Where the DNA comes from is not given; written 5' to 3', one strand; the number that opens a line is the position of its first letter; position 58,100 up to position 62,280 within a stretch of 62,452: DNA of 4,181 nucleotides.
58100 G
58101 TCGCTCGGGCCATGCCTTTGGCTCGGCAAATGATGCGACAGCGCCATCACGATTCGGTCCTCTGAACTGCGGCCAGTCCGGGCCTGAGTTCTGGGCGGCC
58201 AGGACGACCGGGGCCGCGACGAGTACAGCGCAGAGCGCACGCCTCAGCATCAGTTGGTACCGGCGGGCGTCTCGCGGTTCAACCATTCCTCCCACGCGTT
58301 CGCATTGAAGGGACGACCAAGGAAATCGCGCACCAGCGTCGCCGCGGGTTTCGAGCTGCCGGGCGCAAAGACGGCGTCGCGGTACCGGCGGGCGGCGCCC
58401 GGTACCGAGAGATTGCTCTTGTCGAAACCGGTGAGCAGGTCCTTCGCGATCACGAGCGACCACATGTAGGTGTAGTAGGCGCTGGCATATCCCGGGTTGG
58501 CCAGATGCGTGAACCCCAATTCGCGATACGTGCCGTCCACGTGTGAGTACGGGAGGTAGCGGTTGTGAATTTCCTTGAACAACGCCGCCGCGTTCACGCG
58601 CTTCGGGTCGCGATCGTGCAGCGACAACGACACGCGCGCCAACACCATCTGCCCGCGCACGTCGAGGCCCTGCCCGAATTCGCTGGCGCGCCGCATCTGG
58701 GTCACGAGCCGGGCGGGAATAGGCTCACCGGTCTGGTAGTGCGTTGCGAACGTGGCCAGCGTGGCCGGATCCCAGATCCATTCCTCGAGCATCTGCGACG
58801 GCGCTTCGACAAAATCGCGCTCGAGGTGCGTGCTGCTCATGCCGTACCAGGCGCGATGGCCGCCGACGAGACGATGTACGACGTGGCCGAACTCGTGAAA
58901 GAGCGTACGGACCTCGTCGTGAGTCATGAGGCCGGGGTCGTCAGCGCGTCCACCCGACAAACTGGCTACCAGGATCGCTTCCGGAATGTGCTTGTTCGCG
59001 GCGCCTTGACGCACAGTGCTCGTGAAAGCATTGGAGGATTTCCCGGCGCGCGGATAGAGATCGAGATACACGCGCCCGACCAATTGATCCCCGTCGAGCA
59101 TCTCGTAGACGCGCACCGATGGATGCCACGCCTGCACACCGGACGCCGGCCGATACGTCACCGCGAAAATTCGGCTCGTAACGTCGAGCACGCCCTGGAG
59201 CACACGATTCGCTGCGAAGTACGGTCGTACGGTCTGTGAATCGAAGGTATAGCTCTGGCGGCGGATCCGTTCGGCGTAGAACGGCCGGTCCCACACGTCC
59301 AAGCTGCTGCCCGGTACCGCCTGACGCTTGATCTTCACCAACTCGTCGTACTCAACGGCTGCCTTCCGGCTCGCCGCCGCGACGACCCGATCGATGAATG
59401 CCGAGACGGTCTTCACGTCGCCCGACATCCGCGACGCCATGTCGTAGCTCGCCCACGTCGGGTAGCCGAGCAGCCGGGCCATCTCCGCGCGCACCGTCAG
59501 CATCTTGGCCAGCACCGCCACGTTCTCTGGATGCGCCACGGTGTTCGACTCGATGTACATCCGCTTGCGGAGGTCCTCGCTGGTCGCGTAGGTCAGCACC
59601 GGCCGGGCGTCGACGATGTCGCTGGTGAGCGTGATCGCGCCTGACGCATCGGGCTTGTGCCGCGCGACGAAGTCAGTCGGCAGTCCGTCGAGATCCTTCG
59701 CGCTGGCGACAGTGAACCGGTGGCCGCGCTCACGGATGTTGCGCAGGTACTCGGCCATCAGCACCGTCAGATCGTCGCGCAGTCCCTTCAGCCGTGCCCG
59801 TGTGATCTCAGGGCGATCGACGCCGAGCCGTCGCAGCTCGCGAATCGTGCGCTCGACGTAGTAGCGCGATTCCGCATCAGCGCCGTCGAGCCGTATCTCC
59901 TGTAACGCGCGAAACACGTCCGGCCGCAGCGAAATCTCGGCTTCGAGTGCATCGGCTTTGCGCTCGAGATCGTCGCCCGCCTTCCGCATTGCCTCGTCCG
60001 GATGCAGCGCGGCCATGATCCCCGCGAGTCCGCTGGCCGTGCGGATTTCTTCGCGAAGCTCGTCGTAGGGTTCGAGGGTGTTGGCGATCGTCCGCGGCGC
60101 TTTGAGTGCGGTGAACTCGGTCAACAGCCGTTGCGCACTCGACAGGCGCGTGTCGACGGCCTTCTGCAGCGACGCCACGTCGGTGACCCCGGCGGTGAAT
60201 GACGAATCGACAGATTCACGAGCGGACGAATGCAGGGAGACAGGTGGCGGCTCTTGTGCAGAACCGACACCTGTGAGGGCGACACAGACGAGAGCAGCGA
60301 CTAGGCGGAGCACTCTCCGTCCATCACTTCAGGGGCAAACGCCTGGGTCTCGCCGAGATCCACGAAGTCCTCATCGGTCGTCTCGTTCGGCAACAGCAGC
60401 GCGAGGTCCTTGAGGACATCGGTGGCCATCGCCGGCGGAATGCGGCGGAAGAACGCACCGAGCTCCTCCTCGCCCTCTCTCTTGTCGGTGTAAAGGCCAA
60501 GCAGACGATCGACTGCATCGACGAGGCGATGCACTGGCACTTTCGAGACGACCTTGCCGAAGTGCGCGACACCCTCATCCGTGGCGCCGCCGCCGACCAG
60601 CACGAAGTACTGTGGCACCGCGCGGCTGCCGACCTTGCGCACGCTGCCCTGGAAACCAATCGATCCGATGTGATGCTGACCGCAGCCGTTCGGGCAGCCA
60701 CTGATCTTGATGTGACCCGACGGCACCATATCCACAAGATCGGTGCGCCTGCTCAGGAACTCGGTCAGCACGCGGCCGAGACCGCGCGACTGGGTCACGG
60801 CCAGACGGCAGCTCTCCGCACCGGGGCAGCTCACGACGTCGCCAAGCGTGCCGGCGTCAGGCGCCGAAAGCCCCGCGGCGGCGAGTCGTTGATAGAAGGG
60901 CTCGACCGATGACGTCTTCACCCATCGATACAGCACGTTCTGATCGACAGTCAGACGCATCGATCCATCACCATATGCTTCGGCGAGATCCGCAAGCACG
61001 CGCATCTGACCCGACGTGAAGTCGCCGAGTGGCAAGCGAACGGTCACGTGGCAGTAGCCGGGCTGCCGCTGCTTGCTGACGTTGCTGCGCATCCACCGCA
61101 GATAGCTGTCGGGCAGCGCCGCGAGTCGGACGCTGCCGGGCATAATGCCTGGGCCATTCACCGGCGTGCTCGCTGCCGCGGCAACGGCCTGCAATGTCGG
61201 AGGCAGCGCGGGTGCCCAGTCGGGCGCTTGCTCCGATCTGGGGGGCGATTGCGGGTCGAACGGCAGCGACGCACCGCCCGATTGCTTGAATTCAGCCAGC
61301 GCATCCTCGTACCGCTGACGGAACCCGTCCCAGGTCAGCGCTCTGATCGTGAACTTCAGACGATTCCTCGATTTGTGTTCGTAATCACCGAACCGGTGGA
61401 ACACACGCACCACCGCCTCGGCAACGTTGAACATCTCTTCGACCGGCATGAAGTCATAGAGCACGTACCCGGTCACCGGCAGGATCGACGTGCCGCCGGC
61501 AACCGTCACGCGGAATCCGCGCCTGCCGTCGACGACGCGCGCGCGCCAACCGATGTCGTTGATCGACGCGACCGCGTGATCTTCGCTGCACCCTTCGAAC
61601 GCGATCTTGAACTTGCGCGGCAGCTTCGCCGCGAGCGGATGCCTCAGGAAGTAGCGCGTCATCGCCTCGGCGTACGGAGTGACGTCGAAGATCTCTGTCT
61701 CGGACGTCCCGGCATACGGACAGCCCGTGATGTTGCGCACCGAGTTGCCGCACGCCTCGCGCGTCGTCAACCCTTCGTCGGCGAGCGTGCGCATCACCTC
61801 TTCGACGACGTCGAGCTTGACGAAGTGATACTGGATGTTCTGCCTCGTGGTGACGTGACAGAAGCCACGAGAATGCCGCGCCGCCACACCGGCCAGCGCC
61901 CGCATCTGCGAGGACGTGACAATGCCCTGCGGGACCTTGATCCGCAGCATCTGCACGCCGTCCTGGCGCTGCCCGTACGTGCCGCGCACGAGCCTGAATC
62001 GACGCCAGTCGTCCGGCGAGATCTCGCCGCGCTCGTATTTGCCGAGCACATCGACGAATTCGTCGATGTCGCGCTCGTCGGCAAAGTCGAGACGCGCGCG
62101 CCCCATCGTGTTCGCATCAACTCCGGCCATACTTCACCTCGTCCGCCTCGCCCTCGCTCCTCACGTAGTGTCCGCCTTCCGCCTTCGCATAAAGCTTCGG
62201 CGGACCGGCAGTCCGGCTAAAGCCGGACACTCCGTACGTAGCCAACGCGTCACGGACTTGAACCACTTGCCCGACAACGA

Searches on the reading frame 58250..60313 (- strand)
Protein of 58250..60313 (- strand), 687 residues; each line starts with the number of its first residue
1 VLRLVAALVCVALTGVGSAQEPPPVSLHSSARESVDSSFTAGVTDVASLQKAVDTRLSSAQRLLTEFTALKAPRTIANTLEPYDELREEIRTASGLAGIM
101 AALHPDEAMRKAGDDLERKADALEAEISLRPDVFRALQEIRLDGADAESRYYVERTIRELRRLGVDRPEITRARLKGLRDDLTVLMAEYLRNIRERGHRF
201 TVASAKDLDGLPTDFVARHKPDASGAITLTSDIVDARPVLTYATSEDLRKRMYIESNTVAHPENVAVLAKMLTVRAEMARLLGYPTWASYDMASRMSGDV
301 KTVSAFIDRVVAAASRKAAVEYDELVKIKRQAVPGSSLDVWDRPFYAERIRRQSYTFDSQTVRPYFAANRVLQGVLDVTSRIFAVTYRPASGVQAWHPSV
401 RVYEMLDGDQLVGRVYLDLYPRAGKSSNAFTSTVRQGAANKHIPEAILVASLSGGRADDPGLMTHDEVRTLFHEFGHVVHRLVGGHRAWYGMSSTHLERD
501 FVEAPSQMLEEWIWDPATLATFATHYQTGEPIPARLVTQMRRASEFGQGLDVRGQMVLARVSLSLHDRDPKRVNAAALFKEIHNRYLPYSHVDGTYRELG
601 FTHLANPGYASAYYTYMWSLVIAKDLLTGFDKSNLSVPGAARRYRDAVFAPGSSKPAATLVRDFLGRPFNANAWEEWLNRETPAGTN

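Call 14: search_protein_families(library=pfam, proteins=[window:58250-60313:-], max_evalue=0.00001)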
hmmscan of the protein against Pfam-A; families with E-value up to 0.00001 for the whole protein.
window:58250-60313:- (687 aa): 1 family
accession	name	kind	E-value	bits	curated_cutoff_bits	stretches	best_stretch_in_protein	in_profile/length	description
PF01432.26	Peptidase_M3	-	2.3e-101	340.9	27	1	239-676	1-453/457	Peptidase family M3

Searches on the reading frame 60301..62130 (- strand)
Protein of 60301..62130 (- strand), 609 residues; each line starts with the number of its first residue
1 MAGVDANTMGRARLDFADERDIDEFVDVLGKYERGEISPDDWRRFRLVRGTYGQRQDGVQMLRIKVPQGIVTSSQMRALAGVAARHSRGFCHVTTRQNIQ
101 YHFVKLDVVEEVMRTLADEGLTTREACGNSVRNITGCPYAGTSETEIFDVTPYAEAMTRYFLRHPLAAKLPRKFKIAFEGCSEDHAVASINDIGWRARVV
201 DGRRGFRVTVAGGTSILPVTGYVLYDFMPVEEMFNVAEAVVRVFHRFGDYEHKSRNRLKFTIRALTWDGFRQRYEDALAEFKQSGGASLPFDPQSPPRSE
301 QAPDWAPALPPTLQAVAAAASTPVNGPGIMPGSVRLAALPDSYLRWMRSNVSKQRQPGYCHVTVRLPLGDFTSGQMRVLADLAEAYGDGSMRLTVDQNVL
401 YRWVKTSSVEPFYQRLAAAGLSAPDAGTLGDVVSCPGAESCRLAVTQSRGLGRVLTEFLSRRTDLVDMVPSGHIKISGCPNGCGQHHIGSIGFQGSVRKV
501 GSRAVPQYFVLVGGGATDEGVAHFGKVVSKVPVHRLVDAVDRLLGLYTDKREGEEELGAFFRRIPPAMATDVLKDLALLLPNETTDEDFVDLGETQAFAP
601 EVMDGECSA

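Call 14: search_protein_families(library=pfam, proteins=[window:60301-62130:-], max_evalue=0.00001)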
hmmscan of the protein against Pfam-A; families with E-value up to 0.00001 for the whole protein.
window:60301-62130:- (609 aa): 2 families
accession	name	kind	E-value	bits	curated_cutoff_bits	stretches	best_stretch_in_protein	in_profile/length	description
PF01077.27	NIR_SIR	-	1.9e-47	161.1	27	2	127-278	1-154/158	Nitrite and sulphite reductase 4Fe-4S domain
PF03460.22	NIR_SIR_ferr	-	3.9e-44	148.7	24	2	353-419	2-69/69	Nitrite/Sulfite reductase ferredoxin-like half domain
